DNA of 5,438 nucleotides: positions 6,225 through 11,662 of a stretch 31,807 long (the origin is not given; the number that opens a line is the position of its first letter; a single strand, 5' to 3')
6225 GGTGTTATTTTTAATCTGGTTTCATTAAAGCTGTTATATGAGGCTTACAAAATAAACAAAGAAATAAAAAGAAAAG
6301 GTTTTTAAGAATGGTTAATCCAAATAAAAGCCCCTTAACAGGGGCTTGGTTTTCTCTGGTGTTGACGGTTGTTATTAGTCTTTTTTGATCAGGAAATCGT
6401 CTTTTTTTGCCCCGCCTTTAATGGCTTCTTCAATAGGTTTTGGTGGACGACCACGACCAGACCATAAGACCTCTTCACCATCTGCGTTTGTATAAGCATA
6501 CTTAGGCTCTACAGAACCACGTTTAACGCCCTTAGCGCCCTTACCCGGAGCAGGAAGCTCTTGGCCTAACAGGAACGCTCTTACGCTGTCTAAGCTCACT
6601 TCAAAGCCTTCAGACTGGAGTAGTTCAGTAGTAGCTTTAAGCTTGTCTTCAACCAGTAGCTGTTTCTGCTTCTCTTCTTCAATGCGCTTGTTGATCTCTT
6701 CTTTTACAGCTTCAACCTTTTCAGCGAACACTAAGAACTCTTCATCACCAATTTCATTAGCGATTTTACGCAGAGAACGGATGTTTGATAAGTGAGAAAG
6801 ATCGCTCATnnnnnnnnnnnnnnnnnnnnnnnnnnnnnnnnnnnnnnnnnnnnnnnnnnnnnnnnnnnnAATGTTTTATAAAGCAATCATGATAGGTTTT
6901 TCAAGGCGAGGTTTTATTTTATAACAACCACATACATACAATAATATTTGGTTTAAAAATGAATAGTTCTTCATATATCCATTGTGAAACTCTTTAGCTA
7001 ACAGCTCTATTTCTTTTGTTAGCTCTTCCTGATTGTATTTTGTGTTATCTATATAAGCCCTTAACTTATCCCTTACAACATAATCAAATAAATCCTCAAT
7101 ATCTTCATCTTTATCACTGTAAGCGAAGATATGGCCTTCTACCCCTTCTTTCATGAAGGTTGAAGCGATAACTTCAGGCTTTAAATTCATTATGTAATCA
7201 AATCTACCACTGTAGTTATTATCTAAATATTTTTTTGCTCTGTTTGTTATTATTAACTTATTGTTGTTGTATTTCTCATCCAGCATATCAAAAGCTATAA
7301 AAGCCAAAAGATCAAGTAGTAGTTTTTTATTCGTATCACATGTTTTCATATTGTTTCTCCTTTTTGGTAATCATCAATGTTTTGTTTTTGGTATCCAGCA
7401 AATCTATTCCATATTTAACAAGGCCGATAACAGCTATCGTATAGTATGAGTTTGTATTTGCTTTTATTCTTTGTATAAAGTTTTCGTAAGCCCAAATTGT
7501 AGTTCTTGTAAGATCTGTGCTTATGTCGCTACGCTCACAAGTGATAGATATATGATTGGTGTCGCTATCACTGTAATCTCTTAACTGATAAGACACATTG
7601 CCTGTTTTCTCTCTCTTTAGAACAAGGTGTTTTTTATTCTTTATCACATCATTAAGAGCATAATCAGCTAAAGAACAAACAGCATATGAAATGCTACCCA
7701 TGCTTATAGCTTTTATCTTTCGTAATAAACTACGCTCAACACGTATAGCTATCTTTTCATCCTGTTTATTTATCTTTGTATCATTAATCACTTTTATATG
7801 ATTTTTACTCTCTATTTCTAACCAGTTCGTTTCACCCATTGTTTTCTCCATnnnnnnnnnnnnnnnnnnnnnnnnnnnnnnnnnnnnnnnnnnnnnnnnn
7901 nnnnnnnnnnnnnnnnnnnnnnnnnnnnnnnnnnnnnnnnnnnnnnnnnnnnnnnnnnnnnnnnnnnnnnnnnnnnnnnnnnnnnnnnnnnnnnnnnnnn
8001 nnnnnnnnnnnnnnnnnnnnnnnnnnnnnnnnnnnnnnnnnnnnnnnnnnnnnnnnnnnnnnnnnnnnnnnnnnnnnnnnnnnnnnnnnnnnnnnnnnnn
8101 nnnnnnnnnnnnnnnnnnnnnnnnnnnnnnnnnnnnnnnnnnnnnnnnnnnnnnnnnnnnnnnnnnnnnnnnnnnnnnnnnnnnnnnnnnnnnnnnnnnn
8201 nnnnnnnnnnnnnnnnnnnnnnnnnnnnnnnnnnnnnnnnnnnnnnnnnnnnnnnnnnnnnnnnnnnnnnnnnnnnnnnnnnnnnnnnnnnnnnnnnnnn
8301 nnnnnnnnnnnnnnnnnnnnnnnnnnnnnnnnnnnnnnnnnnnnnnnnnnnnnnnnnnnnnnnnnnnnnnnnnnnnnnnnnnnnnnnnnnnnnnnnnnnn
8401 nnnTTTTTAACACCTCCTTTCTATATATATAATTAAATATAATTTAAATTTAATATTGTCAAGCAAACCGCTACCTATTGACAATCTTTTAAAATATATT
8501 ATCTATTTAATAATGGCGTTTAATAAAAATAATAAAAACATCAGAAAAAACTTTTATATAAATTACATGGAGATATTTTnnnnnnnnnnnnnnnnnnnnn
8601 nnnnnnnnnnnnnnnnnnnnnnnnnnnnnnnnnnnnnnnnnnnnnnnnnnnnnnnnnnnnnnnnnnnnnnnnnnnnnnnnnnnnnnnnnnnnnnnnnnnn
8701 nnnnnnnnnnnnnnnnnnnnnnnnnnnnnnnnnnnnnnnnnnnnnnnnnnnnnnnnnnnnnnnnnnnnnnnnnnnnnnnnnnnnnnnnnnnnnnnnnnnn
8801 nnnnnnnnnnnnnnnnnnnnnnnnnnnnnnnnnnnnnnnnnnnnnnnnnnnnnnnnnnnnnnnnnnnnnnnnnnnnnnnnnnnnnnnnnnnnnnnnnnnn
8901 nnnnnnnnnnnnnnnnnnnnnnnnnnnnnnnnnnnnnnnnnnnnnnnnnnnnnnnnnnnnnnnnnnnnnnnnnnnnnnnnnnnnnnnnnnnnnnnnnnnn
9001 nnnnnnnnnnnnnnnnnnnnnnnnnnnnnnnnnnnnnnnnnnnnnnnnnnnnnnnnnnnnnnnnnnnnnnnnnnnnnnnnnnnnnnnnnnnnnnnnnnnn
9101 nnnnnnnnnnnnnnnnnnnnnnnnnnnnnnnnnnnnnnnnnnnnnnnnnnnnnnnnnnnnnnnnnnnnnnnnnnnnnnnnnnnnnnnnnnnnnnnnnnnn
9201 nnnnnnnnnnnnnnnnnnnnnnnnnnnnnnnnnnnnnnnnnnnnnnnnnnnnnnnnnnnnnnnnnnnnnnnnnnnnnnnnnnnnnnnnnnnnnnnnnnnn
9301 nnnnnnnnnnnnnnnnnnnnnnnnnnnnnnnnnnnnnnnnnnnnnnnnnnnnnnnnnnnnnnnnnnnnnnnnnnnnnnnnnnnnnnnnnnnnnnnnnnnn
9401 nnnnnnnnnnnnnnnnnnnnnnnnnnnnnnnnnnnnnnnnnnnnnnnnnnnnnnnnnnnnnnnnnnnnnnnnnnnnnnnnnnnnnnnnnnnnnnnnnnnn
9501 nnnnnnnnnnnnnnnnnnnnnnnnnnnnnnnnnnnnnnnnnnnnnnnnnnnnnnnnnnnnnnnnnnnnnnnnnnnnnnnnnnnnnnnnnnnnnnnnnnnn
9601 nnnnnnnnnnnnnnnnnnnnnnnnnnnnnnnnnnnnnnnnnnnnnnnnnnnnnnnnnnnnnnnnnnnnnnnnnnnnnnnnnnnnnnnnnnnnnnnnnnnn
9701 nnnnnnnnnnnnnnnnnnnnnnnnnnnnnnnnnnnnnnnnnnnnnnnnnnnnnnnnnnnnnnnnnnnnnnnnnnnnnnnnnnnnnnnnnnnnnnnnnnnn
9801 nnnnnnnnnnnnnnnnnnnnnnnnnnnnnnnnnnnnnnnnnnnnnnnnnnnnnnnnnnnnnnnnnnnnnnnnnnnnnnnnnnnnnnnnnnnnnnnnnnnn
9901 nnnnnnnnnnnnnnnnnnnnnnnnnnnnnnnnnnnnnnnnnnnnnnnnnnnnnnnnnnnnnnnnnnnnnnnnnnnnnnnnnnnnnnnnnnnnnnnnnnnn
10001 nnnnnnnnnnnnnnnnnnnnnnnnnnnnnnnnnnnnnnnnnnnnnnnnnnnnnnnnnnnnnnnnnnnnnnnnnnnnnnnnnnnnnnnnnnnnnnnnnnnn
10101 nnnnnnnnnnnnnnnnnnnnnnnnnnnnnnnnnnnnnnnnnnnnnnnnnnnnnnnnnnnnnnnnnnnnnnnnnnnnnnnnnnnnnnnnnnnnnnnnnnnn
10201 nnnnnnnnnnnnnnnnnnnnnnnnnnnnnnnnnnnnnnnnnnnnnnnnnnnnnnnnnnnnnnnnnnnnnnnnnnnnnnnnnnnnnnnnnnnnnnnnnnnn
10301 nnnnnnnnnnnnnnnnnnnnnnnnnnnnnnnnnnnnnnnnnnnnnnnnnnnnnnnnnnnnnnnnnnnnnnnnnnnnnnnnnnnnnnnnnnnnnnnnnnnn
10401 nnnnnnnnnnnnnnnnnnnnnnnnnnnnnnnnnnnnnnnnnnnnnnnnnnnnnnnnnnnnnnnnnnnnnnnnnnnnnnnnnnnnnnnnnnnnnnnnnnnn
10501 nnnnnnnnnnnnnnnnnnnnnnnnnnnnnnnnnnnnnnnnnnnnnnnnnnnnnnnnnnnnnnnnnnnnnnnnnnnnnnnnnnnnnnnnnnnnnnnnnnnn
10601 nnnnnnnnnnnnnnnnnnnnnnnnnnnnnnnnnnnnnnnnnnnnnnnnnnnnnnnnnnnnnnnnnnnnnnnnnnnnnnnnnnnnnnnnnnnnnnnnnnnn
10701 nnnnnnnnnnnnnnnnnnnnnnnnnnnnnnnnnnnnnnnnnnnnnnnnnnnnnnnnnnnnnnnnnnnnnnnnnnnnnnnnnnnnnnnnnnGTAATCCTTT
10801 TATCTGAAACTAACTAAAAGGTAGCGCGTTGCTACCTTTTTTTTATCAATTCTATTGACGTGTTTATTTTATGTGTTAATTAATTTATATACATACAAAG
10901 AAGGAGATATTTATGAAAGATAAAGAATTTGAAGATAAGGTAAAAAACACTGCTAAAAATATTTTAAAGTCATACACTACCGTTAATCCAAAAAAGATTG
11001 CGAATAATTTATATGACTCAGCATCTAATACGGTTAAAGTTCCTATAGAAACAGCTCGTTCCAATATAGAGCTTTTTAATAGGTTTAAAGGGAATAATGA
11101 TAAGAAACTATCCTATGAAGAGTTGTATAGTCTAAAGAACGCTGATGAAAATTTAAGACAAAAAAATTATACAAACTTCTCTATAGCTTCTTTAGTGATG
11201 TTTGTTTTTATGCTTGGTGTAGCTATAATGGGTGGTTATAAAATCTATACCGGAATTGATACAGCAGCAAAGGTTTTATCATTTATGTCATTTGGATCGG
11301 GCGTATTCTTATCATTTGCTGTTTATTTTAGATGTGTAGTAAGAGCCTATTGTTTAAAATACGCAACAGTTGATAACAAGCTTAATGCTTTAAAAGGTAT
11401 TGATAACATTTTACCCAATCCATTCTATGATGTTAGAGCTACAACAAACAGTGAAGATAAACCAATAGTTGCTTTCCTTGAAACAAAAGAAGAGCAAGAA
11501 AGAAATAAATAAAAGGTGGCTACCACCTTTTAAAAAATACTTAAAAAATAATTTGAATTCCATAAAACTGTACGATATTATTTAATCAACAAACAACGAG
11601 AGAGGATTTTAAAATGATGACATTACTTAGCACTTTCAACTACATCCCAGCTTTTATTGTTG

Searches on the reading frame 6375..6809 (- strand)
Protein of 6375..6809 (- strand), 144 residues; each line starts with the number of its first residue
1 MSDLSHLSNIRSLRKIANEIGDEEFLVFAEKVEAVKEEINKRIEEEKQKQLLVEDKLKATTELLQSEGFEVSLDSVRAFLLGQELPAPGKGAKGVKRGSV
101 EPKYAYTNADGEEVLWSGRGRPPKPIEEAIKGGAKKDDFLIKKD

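Call 54: search_protein_families(library=pfam, proteins=[window:6375-6809:-], max_evalue=0.01)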
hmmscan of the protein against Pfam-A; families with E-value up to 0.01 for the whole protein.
window:6375-6809:- (144 aa): 2 families
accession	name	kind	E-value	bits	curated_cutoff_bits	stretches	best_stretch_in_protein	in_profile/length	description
PF00816.26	Histone_HNS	-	5.7e-12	45.6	25.6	1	102-141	1-38/38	H-NS histone C-terminal domain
PF22470.1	Histone_HNS_N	-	1.5e-06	28.5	24.5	1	1-72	1-73/79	H-NS histone-like proteins, N-terminal domain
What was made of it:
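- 6375..6809 (-): Plasmid-encoded H-NS family protein. It is the only recognisable DNA-binding regulator on the plasmid and so a candidate modulator of these AT-rich promoters. Pfam PF00816 and PF22470 (call 54)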

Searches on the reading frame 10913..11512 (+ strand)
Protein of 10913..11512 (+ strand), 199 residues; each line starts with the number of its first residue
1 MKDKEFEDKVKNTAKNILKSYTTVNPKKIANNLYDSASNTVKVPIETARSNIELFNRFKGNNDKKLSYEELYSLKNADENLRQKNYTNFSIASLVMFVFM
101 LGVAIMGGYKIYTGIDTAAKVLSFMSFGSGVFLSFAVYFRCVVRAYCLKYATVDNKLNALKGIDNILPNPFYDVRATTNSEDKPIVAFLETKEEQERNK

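Call 8: search_protein_families(library=pfam, proteins=[window:10913-11512:+], max_evalue=0.01)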
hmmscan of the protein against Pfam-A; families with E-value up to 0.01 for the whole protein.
window:10913-11512:+ (199 aa): 1 family
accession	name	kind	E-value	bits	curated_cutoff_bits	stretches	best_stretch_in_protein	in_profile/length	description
PF10163.14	EnY2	-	0.0078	16.9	27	0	2-45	26-71/83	Transcription factor e(y)2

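Call 9: search_protein_families(library=phrogs, proteins=[window:10913-11512:+], max_evalue=0.001)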
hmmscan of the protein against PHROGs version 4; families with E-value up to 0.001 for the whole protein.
window:10913-11512:+ (199 aa): 0 families
